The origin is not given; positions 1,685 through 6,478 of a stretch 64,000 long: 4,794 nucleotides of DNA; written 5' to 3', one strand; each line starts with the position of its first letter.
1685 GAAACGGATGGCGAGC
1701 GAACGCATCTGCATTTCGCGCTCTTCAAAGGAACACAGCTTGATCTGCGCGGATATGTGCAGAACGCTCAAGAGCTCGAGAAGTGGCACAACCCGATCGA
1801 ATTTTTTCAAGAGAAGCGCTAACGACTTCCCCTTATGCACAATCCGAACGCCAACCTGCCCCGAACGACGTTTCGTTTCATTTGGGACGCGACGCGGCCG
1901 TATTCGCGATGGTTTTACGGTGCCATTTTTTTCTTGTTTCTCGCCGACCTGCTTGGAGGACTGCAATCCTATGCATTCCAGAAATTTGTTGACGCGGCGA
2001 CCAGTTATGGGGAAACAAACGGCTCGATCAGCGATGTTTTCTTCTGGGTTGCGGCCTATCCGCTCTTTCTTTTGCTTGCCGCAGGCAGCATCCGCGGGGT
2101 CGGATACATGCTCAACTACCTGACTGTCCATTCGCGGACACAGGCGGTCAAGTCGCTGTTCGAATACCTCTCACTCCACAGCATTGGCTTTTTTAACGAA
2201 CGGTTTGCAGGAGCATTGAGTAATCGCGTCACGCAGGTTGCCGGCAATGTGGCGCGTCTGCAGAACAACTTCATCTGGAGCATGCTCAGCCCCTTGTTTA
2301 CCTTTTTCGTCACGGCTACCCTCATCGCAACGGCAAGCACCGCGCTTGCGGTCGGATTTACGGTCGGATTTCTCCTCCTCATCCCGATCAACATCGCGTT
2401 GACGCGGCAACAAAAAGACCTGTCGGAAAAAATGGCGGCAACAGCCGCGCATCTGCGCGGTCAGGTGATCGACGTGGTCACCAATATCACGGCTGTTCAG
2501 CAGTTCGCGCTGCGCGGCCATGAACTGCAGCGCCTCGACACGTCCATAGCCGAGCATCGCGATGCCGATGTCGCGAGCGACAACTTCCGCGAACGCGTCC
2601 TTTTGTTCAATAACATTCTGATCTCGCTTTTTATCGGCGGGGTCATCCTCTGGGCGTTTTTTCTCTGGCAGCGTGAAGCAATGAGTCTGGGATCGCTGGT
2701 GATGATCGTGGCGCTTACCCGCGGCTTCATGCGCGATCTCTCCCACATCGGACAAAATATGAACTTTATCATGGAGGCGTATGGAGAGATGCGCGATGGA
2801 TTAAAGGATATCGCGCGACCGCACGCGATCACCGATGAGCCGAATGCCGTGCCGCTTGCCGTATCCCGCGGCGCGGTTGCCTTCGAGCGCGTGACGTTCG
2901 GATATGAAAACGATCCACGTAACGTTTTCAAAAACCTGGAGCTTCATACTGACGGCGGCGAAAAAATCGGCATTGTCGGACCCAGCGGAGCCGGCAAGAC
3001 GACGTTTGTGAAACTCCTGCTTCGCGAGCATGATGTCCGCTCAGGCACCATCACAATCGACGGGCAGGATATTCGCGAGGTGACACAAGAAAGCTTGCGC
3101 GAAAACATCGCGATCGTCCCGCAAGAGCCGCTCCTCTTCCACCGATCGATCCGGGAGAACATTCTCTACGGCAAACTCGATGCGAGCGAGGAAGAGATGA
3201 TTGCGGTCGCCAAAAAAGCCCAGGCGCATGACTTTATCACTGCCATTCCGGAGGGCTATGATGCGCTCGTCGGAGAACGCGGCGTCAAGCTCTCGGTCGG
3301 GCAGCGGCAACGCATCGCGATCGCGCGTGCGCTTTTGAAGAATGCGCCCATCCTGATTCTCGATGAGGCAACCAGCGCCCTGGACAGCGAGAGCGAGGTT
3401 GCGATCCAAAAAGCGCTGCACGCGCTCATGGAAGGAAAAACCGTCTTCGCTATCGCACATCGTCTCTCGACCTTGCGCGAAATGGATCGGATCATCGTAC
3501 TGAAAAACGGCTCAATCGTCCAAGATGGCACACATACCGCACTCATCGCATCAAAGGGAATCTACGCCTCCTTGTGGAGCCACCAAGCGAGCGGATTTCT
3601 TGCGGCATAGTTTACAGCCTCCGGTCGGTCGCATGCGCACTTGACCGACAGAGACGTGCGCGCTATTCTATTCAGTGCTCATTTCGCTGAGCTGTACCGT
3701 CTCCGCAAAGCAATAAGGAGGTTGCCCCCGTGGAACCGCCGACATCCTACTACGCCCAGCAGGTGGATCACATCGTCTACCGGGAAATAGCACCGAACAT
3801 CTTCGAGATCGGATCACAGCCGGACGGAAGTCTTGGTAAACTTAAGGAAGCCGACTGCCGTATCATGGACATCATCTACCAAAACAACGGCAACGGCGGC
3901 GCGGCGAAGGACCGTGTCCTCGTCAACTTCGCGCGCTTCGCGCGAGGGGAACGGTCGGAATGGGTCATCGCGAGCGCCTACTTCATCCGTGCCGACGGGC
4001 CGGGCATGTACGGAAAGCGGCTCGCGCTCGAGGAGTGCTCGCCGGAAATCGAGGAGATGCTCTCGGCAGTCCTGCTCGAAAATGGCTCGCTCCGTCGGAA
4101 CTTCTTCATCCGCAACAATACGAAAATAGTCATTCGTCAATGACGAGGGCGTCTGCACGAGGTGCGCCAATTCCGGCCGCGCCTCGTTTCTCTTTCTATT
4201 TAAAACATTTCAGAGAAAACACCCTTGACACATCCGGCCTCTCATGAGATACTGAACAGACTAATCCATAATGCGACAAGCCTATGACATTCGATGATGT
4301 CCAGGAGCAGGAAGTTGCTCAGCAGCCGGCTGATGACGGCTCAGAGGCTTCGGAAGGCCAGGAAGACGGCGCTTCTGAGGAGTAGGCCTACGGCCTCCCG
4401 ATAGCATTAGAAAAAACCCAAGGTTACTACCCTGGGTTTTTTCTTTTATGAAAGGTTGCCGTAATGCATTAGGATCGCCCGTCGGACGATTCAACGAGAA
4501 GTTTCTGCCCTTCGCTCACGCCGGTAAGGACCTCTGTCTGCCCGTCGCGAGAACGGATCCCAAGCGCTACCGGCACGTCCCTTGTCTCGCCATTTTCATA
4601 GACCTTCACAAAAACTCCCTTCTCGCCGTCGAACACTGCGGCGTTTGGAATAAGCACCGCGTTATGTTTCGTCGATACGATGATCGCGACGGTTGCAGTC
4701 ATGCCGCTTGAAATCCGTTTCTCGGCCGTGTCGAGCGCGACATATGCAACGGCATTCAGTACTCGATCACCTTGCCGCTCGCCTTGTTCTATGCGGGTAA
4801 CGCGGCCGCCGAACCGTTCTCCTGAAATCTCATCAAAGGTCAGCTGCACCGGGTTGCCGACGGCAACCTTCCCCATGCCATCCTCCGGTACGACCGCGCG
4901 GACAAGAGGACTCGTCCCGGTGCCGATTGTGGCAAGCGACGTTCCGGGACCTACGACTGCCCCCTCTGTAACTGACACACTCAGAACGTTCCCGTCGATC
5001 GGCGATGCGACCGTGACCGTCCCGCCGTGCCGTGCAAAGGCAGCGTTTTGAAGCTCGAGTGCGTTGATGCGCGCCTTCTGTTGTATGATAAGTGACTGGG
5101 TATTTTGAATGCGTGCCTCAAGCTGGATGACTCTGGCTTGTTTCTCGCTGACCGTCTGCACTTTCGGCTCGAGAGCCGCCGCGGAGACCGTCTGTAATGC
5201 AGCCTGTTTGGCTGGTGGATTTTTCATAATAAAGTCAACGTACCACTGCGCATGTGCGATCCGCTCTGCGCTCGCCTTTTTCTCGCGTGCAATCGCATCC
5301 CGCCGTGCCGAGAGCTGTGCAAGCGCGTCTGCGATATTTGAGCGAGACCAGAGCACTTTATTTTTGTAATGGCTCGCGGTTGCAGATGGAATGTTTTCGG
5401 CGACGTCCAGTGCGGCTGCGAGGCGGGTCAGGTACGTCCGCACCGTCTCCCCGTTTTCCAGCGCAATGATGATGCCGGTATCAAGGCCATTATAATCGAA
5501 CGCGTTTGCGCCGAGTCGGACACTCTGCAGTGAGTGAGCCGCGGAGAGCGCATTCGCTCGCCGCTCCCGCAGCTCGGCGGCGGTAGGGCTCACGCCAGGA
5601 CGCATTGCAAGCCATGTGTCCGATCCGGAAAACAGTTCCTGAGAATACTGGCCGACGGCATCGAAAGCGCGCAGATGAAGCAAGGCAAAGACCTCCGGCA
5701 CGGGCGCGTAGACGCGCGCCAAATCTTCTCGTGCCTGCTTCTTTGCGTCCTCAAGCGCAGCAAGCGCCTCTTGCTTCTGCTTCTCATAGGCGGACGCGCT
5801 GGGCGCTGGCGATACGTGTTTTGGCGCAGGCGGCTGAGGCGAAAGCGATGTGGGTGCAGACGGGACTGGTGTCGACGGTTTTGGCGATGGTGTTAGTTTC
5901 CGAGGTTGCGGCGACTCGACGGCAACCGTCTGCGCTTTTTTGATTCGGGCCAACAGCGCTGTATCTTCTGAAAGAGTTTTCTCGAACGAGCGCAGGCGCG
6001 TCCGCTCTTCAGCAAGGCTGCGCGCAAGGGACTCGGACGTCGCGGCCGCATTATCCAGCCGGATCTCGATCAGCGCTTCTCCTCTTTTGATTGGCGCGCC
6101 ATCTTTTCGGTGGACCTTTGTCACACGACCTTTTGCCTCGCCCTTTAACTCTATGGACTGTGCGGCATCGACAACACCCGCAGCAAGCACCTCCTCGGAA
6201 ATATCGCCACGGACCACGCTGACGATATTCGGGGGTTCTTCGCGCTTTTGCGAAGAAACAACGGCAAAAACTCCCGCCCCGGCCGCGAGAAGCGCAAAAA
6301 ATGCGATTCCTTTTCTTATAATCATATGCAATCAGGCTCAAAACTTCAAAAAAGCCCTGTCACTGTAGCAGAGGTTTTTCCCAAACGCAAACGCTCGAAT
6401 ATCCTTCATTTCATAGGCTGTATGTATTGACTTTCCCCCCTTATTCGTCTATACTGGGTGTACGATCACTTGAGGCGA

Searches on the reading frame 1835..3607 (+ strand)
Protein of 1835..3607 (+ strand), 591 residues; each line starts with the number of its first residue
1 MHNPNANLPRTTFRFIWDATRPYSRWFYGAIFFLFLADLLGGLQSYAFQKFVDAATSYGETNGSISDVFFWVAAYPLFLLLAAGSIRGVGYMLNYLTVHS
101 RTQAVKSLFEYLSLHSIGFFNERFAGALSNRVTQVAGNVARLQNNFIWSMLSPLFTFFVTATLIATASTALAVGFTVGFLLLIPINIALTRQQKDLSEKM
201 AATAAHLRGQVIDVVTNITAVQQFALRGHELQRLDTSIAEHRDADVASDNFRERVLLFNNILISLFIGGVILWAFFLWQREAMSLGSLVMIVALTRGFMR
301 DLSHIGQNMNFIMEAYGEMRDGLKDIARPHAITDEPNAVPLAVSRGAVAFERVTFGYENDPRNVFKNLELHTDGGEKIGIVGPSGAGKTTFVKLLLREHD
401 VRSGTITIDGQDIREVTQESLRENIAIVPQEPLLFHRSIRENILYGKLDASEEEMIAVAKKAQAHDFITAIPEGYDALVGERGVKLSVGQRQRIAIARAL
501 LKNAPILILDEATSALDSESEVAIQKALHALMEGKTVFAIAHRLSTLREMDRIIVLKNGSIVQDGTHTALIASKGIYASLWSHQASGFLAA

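Call 21: search_protein_families(library=pfam, proteins=[window:1835-3607:+], max_evalue=0.00001)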
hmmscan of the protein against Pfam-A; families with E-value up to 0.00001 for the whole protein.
window:1835-3607:+ (591 aa): 3 families
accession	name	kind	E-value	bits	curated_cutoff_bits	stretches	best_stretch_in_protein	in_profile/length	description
PF00005.33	ABC_tran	-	2e-33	116.3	25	1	366-514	2-137/137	ABC transporter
PF00664.28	ABC_membrane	-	3.9e-21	76.4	28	1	30-299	4-271/274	ABC transporter transmembrane region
PF02463.25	SMC_N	-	6.6e-07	29.4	40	0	405-556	110-211/220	RecF/RecN/SMC N terminal domain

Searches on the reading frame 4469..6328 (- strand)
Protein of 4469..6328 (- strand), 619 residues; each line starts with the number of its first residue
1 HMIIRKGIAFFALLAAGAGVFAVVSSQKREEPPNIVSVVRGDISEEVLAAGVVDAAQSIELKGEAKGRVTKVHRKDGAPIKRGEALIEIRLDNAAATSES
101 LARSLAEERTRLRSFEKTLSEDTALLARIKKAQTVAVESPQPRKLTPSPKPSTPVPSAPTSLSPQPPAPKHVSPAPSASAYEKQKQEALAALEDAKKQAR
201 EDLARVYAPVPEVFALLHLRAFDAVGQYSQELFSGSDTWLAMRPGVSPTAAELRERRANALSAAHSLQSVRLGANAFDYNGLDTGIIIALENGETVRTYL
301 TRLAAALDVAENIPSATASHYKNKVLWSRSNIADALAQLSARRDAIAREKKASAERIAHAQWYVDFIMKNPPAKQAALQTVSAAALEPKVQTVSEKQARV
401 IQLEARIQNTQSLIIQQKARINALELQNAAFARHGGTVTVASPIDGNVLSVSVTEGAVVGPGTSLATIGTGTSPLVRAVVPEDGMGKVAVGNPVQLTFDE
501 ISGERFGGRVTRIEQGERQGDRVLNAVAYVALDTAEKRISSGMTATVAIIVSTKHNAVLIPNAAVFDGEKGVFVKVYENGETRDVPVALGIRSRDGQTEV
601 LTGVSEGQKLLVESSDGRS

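Call 21: search_protein_families(library=pfam, proteins=[window:4469-6328:-], max_evalue=0.00001)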
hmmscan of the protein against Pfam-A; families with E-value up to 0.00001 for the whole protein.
window:4469-6328:- (619 aa): 3 families
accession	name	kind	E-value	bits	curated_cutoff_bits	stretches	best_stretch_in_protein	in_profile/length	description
PF16576.10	HlyD_D23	-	7e-16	58.6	30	1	413-516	78-187/214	Barrel-sandwich domain of CusB or HlyD membrane-fusion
PF13437.12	HlyD_3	-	2.1e-12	48.2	22.2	1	439-531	1-94/106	HlyD family secretion protein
PF13533.13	Biotin_lipoyl_2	-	1.1e-08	35.1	29.8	0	438-468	1-31/32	Biotin-lipoyl like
